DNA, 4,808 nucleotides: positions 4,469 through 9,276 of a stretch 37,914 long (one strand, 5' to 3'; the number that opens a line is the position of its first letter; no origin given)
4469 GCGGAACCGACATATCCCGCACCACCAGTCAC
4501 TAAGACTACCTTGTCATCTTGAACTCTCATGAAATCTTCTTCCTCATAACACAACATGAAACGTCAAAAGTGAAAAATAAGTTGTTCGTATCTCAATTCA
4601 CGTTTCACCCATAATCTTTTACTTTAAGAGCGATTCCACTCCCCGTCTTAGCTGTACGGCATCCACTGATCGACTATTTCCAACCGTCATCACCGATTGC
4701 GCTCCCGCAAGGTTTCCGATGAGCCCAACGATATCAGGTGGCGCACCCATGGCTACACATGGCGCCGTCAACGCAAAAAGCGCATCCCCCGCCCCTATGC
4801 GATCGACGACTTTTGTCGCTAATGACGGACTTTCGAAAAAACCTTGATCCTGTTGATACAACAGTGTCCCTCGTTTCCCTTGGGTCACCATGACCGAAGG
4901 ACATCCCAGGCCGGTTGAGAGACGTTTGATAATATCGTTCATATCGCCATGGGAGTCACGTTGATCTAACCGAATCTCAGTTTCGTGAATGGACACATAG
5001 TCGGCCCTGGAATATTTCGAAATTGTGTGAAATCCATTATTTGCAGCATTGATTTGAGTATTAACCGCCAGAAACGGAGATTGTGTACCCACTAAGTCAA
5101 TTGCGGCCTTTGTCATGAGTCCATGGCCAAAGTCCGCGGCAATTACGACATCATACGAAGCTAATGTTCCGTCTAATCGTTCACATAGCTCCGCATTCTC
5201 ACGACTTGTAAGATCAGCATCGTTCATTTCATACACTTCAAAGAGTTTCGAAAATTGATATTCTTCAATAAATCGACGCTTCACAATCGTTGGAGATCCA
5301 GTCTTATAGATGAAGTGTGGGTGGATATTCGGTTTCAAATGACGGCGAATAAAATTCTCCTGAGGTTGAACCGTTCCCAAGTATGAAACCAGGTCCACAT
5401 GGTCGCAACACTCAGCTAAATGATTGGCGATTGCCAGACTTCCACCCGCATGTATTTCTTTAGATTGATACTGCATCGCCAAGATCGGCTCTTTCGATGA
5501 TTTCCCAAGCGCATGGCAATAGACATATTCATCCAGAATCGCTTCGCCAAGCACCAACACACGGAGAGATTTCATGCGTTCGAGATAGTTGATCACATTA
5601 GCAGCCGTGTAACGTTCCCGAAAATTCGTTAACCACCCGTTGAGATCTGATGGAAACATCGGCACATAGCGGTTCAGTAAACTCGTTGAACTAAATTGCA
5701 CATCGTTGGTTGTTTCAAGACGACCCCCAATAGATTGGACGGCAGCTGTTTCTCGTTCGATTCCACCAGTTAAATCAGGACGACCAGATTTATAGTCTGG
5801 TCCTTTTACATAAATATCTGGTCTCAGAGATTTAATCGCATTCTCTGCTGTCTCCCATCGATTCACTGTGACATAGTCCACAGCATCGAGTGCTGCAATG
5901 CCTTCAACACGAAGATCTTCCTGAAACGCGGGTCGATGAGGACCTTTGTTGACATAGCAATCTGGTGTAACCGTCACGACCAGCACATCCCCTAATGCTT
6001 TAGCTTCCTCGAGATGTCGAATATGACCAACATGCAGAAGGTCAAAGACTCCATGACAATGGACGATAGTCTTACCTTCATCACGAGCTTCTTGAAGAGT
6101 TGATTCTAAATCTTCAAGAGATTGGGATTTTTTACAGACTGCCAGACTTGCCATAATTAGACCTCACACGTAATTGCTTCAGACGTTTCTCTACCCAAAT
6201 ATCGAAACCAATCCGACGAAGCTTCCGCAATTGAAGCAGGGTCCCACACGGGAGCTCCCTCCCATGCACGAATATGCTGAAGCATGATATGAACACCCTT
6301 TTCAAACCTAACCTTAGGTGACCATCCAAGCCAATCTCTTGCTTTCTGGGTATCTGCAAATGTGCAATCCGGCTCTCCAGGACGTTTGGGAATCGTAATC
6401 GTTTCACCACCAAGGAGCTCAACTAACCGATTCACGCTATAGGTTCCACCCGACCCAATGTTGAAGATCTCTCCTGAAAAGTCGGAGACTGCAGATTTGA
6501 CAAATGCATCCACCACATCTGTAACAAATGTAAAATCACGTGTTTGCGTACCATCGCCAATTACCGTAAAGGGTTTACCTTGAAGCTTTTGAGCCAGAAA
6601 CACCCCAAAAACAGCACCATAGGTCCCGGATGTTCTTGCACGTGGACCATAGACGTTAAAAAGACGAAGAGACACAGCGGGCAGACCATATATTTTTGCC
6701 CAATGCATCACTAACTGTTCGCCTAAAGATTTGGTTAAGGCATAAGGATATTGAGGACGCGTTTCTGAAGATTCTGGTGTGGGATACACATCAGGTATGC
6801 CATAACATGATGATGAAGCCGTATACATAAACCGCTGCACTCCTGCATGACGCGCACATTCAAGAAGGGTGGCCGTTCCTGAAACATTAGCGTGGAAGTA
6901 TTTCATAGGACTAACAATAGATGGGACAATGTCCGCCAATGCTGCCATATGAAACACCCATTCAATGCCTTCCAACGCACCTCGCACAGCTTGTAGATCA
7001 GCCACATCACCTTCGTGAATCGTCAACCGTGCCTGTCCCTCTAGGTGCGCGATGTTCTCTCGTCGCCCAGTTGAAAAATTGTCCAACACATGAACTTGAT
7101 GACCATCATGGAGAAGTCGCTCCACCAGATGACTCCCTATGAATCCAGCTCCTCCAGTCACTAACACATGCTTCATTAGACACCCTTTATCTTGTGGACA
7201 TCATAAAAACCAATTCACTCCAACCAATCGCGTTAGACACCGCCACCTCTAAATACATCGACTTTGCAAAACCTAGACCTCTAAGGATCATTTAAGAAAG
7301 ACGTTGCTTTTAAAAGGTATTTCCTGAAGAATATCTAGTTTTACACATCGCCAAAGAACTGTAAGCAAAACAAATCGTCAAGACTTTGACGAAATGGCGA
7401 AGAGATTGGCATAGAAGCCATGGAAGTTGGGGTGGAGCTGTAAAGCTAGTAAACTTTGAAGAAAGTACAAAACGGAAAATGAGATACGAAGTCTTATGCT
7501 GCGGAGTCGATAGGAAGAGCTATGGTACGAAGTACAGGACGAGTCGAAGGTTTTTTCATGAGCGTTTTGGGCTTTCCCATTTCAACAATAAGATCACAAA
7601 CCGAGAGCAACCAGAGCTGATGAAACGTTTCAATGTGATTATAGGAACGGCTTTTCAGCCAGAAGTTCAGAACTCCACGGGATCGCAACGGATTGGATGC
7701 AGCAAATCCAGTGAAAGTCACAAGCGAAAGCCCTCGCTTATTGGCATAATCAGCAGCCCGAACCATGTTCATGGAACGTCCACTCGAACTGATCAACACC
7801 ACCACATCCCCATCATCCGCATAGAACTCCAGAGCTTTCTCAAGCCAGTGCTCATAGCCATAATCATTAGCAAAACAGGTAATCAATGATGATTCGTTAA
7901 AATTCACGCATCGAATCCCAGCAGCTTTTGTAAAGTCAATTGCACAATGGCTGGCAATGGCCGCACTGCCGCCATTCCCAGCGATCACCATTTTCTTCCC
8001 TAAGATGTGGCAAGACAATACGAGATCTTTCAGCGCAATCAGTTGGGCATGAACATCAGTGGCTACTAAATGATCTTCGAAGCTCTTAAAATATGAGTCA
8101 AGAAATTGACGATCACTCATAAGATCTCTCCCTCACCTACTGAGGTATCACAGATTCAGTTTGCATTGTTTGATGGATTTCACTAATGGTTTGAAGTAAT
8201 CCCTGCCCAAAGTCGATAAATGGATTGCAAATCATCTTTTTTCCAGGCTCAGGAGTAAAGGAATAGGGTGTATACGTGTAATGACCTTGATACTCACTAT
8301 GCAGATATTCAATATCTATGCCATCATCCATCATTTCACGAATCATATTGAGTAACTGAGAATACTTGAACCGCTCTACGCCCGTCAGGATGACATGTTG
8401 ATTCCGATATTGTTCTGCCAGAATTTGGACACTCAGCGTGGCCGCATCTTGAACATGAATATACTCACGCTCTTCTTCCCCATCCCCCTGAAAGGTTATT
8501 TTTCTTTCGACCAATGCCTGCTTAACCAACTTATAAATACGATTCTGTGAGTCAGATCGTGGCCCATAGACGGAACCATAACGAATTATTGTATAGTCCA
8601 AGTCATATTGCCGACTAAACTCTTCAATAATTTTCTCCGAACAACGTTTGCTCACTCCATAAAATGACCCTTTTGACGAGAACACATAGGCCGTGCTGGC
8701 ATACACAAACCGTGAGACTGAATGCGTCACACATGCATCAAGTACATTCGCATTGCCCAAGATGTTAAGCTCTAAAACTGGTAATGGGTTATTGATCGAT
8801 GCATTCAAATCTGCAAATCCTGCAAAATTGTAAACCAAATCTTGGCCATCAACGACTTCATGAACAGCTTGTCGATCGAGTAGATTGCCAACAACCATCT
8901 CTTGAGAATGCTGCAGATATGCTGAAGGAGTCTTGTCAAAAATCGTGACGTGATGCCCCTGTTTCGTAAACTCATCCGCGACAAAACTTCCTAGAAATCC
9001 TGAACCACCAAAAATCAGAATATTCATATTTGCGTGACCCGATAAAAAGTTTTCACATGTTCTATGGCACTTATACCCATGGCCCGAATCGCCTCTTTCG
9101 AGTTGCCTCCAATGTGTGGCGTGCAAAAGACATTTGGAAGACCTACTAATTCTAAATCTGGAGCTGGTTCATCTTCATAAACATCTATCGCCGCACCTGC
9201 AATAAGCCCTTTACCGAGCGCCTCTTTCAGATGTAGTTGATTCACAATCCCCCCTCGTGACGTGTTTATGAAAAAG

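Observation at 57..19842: A 19-gene, about 19.8-kb sugar-nucleotide tailoring block next to the late flagellar genes: a candidate undescribed heptose-derived glycan pathway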

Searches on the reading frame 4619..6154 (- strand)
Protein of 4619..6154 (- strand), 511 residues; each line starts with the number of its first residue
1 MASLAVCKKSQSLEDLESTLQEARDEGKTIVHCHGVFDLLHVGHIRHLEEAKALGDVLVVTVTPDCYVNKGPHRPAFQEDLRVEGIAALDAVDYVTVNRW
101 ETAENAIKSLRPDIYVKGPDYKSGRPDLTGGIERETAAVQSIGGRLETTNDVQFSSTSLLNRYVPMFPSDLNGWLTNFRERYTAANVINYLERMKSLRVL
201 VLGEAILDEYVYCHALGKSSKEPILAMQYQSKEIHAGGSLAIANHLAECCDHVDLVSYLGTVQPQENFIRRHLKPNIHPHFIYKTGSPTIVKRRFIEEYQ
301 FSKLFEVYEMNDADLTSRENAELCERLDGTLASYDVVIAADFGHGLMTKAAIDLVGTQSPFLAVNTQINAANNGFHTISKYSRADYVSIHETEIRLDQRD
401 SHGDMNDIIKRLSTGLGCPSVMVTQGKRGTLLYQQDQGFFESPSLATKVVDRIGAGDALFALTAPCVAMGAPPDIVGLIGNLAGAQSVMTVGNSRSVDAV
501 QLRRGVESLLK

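Call 4: search_protein_families(library=pfam, proteins=[window:4619-6154:-])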
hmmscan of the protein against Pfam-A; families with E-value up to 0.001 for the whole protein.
window:4619-6154:- (511 aa): 2 families
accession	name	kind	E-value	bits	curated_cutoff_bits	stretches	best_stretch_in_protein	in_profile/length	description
PF01467.32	CTP_transf_like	-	3.9e-15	56.6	21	1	34-157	3-128/133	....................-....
PF00294.29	PfkB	-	1.6e-14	54.4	25.8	1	198-496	3-298/302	pfkB family carbohydrate kinase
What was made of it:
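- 4619..6154 (-): Reversed-order HldE-like bifunctional enzyme (nucleotidyltransferase then PfkB kinase). Pfam CTP_transf_like plus PfkB (call 4).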

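Call 6: search_protein_families(library=ncbifam, proteins=[window:4619-6154:-], max_evalue=0.00001)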
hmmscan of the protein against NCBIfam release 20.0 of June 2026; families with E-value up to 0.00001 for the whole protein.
window:4619-6154:- (511 aa): 10 families
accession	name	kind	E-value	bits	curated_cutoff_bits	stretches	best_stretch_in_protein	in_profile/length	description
NF008454.0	PRK11316.1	equivalog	2.2e-50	171.6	521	2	12-158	324-465/475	bifunctional D-glycero-beta-D-manno-heptose-7-phosphate kinase/D-glycero-beta-D-manno-heptose 1-phosphate adenylyltransferase HldE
TIGR02198.1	rfaE_dom_I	equivalog_domain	3.4e-33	115.1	345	1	191-494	2-303/315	D-glycero-beta-D-manno-heptose-7-phosphate kinase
TIGR02199.1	rfaE_dom_II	equivalog_domain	1.8e-31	108.9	181.5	1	20-160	3-139/144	D-glycero-beta-D-manno-heptose 1-phosphate adenylyltransferase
TIGR00125.1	cyt_tran_rel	domain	2.8e-11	43.4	27.7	1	31-94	2-64/65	adenylyltransferase/cytidyltransferase family protein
TIGR01518.1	g3p_cytidyltrns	equivalog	3.6e-11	43.3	165.4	1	33-123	3-94/125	glycerol-3-phosphate cytidylyltransferase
TIGR02152.1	D_ribokin_bact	equivalog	5e-07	29.4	299.65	1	381-497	173-290/298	ribokinase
TIGR03828.1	pfkB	equivalog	1.3e-06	27.7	292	1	403-492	199-286/305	1-phosphofructokinase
TIGR03168.1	1-PFK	subfamily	1.8e-06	27.1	216.4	1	406-492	202-286/305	hexose kinase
TIGR04382.1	myo_inos_iolC_N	equivalog_domain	7.4e-06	25.4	300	0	393-495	198-297/309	5-dehydro-2-deoxygluconokinase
NF040938.1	KDG_KDGal_kin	equivalog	8e-06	25.2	400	0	404-497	202-293/305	bifunctional 2-dehydro-3-deoxygluconokinase/2-dehydro-3-deoxygalactonokinase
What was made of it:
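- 4619..6154 (-): NCBIfam rfaE domain II 109 and domain I 115 bits, below cutoffs (call 6).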

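Call 23: search_solved_structures(query=window:4619-6154:-, max_evalue=0.00001)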
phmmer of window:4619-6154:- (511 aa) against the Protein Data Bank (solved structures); distinct sequences matched with E-value up to 0.00001: 8.
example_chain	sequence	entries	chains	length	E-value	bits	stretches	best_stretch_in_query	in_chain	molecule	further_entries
4e84_A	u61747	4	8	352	2.8e-16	62.2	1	192-486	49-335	D-beta-D-heptose 7-phosphate kinase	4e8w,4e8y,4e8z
5x9q_A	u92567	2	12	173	1.9e-15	59.4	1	29-124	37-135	Putative cytidylyltransferase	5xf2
3glv_A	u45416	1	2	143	3.7e-13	51.9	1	31-142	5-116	Lipopolysaccharide core biosynthesis protein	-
3elb_A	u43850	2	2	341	6.5e-12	47.8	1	31-119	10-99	Ethanolamine-phosphate cytidylyltransferase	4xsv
1coz_A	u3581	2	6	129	4.9e-09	38.3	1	33-123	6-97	PROTEIN (GLYCEROL-3-PHOSPHATE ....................) | glycerol-3-phosphate cytidylyltransferase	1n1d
2b7l_A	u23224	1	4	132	7.3e-08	34.4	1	33-123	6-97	glycerol-3-phosphate cytidylyltransferase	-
5x3d_A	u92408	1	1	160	4.6e-06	28.5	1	29-146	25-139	Phosphoenolpyruvate phosphomutase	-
1vm7_A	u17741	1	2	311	6.7e-06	27.9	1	382-509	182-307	ribokinase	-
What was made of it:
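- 4619..6154 (-): PDB heptose 7-phosphate kinase 4E84 (call 23).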

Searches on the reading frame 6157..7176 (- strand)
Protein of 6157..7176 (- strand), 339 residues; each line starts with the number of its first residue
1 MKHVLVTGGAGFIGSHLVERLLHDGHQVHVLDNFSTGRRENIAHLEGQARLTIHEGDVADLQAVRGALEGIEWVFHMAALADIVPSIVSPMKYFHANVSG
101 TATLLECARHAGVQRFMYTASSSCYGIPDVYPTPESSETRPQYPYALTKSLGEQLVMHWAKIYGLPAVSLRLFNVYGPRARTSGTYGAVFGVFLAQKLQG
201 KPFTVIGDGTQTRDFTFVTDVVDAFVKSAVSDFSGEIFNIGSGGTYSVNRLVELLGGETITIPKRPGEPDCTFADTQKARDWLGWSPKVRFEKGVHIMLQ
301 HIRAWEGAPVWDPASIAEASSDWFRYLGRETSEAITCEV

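Call 4: search_protein_families(library=pfam, proteins=[window:6157-7176:-])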
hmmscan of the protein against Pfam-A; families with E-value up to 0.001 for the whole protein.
window:6157-7176:- (339 aa): 10 families
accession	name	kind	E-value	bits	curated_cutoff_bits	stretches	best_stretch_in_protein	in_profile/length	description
PF16363.11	GDP_Man_Dehyd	-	8.6e-62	209.9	27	2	5-254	1-261/332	GDP-mannose 4,6 dehydratase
PF01370.27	Epimerase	-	9.4e-62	209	20.9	1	4-241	1-240/240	NAD dependent epimerase/dehydratase family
PF01073.25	3Beta_HSD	-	2.9e-28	99.1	22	1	5-227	1-227/280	3-beta hydroxysteroid dehydrogenase/isomerase family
PF02719.21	Polysacc_synt_2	-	2.5e-15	56.9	20.2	1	4-255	1-243/293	Polysaccharide biosynthesis protein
PF07993.18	NAD_binding_4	-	4.8e-13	49.3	20.1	1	6-184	1-214/258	Male sterility protein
PF13460.12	NAD_binding_10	-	7.5e-12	45.9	27.2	1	8-129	1-107/184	NAD(P)H-binding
PF04321.23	RmlD_sub_bind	-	6.1e-11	42.3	27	1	3-224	2-192/287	RmlD substrate binding domain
PF05368.20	NmrA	-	1.7e-09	38.1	27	1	2-120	3-106/298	NmrA-like family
PF00106.31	adh_short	-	3.6e-06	27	26.6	1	2-71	1-71/195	short chain dehydrogenase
PF08659.16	KR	-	7.9e-06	26.3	22.6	1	4-123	3-138/180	KR domain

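Call 6: search_protein_families(library=ncbifam, proteins=[window:6157-7176:-], max_evalue=0.00001)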
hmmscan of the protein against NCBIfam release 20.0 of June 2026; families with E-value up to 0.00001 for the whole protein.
window:6157-7176:- (339 aa): 30 families (the best 25 are shown)
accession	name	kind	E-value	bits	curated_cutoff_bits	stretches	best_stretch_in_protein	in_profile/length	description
TIGR01179.1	galE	equivalog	1.7e-55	188.1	262.3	1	4-290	2-312/332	UDP-glucose 4-epimerase GalE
TIGR04180.1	EDH_00030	hypoth_equivalog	1.8e-53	181.6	475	1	4-256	1-253/297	NAD-dependent 4,6-dehydratase LegB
TIGR01181.1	dTDP_gluc_dehyt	equivalog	2.3e-45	155.1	365.1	1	4-300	2-309/321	dTDP-glucose 4,6-dehydratase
NF011728.1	PRK15181.1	equivalog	6.1e-42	143.8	760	1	2-255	16-278/348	Vi polysaccharide biosynthesis UDP-N-acetylglucosaminuronic acid C-4 epimerase TviC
TIGR02197.1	heptose_epim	equivalog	4.9e-35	121.2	274.6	1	4-301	1-312/316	ADP-glyceromanno-heptose 6-epimerase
NF007956.0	PRK10675.1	subfamily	3.5e-32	111.9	394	1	3-286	2-313/338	UDP-glucose 4-epimerase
NF007490.0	PRK10084.1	subfamily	4e-28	98.4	649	2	136-297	158-329/361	dTDP-glucose 4,6-dehydratase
NF007582.0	PRK10217.1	equivalog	9.4e-28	97.3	698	1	1-243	1-254/355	dTDP-glucose 4,6-dehydratase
NF042422.1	oxyalk_red_OleD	equivalog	4.1e-25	88.8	580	1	3-228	2-214/329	2-alkyl-3-oxoalkanoate reductase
TIGR03466.1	HpnA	hypoth_equivalog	6.2e-25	87.8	367.65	1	3-168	2-163/327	hopanoid-associated sugar epimerase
TIGR01472.1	gmd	equivalog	1.3e-20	74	415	1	3-254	2-263/342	GDP-mannose 4,6-dehydratase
NF042423.1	oxyalk_red_Shew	equivalog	1.4e-20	73.7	580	1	2-180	9-179/331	2-alkyl-3-oxoalkanoate reductase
NF008872.0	PRK11908.1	equivalog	4.4e-17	62.1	294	1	1-255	1-267/349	bifunctional UDP-4-keto-pentose/UDP-xylose synthase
TIGR02622.1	CDP_4_6_dhtase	equivalog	8.5e-17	61.3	278.45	1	2-126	5-134/352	CDP-glucose 4,6-dehydratase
NF043036.1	ErythonDh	equivalog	8.8e-17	61.3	325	1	3-172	2-176/321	D-erythronate dehydrogenase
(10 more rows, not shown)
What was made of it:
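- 6157..7176 (-): SDR_c, GalE/LegB-like epimerase-type SDR. NCBIfam GalE 188, LegB 182 and heptose 6-epimerase 121 bits, all below cutoff (call 6).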

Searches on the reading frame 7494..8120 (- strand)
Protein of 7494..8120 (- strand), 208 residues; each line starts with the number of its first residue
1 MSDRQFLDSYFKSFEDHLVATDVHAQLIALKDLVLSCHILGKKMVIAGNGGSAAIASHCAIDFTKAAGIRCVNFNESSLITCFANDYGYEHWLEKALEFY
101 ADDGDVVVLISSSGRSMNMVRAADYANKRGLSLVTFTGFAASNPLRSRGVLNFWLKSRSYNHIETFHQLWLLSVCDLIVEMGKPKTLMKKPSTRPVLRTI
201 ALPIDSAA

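Call 4: search_protein_families(library=pfam, proteins=[window:7494-8120:-])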
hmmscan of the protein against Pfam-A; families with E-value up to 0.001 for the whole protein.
window:7494-8120:- (208 aa): 2 families
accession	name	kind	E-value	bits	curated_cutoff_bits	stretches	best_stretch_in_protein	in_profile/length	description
PF13580.11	SIS_2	-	2.9e-12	47.2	27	1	22-138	16-138/138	SIS domain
PF01380.27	SIS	-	1.2e-07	32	25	1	101-142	51-92/131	SIS domain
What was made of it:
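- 7494..8120 (-): SIS-domain, GmhA-like sugar-phosphate isomerase. Pfam SIS_2 (call 4).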

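Call 6: search_protein_families(library=ncbifam, proteins=[window:7494-8120:-], max_evalue=0.00001)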
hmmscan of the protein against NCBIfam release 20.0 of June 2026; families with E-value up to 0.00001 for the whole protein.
window:7494-8120:- (208 aa): 7 families
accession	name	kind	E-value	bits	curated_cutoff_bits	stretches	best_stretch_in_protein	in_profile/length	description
NF010546.0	PRK13936.1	equivalog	1e-19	71.1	276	1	12-178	13-188/197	phosphoheptose isomerase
TIGR00441.1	gmhA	equivalog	3.8e-18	66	209.45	1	39-141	9-117/154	D-sedoheptulose 7-phosphate isomerase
NF010547.0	PRK13938.1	equivalog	6.5e-16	58.6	320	1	29-142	33-152/196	D-sedoheptulose 7-phosphate isomerase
NF001628.0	PRK00414.1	equivalog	8.7e-16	58.1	265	1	36-140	39-148/192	D-sedoheptulose 7-phosphate isomerase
NF008138.0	PRK10886.1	equivalog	2.5e-11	43.7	352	1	19-179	18-187/196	DnaA initiator-associating protein DiaA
NF002805.0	PRK02947.1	subfamily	1.5e-06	27.6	135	1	100-148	104-152/247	sugar isomerase domain-containing protein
NF040776.2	AlsR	equivalog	4.9e-06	25.7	400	0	38-142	126-215/279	transcriptional repressor AlsR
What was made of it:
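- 7494..8120 (-): NCBIfam phosphoheptose isomerase models 58-71 bits, below cutoffs (call 6).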

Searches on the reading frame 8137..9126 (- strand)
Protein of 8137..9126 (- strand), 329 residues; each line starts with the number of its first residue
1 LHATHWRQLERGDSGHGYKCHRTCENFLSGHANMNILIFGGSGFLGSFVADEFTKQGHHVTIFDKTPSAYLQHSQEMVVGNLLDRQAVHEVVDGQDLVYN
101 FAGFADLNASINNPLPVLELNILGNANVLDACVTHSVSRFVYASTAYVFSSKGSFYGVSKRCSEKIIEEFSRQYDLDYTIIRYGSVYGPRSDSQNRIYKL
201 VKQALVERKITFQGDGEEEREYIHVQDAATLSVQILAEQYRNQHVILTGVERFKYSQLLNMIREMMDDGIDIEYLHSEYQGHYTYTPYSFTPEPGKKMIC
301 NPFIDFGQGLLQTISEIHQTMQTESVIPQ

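Call 4: search_protein_families(library=pfam, proteins=[window:8137-9126:-])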
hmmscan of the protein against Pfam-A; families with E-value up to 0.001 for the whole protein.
window:8137-9126:- (329 aa): 8 families
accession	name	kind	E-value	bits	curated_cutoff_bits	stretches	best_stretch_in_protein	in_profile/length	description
PF01370.27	Epimerase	-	4.7e-44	151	20.9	1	36-241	1-230/240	NAD dependent epimerase/dehydratase family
PF16363.11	GDP_Man_Dehyd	-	4.2e-28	99.2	27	1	37-251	1-252/332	GDP-mannose 4,6 dehydratase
PF02719.21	Polysacc_synt_2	-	2.3e-17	63.6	20.2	1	37-266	2-247/293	Polysaccharide biosynthesis protein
PF01073.25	3Beta_HSD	-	1.4e-16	60.8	22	1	37-150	1-121/280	3-beta hydroxysteroid dehydrogenase/isomerase family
PF13460.12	NAD_binding_10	-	7.1e-15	55.8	27.2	1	40-190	1-150/184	NAD(P)H-binding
PF04321.23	RmlD_sub_bind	-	1.3e-13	51.1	27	1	34-211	1-174/287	RmlD substrate binding domain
PF07993.18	NAD_binding_4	-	4.8e-09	36.2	20.1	0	156-193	177-211/258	Male sterility protein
PF05368.20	NmrA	-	4.2e-08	33.6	27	1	35-182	4-145/298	NmrA-like family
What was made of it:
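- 8137..9027 (-): SDR_b, short extended SDR; its ATG overlaps the 2HADH stop (ATGA). Pfam Epimerase 151 bits (call 4).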

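Call 6: search_protein_families(library=ncbifam, proteins=[window:8137-9126:-], max_evalue=0.00001)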
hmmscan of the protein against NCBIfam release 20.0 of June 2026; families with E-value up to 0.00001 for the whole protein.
window:8137-9126:- (329 aa): 24 families
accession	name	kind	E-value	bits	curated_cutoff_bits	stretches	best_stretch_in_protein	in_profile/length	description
TIGR01181.1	dTDP_gluc_dehyt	equivalog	3.4e-24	85.5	365.1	1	35-315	1-309/321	dTDP-glucose 4,6-dehydratase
TIGR01179.1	galE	equivalog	4.2e-23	81.7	262.3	1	35-238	1-244/332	UDP-glucose 4-epimerase GalE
TIGR04180.1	EDH_00030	hypoth_equivalog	3.6e-21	75.5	475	1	36-273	1-263/297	NAD-dependent 4,6-dehydratase LegB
NF042422.1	oxyalk_red_OleD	equivalog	1.5e-17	64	580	1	34-150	1-115/329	2-alkyl-3-oxoalkanoate reductase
TIGR03466.1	HpnA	hypoth_equivalog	1.7e-15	56.7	367.65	1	35-152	2-120/327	hopanoid-associated sugar epimerase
TIGR03589.1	PseB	equivalog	6.1e-14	51.7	407.75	1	33-237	4-216/324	UDP-N-acetylglucosamine 4,6-dehydratase (inverting)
NF042423.1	oxyalk_red_Shew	equivalog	3.6e-13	49.3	580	1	35-148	10-121/331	2-alkyl-3-oxoalkanoate reductase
TIGR02197.1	heptose_epim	equivalog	8.7e-12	44.8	274.6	1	36-285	1-279/316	ADP-glyceromanno-heptose 6-epimerase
NF058621.1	DiazavRedAvaA7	equivalog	1e-11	45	400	0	34-151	1-120/304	3-diazoavenalumate denitrifying reductase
TIGR04130.1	FnlA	equivalog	1.8e-11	43.6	730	1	37-231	8-208/337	UDP-N-acetylglucosamine 4,6-dehydratase/5-epimerase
NF041293.1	G6PDh_Azf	equivalog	6.8e-11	42.1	400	1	35-148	4-118/252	NAD-dependent glucose-6-phosphate dehydrogenase Azf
NF007956.0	PRK10675.1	subfamily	1.2e-09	37.7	394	1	34-152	1-131/338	UDP-glucose 4-epimerase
NF007582.0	PRK10217.1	equivalog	1.9e-09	37.1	698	1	135-239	142-243/355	dTDP-glucose 4,6-dehydratase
TIGR01214.1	rmlD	equivalog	2.4e-09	36.7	224.05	1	36-210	2-173/285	dTDP-4-dehydrorhamnose reductase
NF047922.1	GDPFucSynFcl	equivalog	4.4e-09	36.2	500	1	153-266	131-253/308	GDP-L-fucose synthase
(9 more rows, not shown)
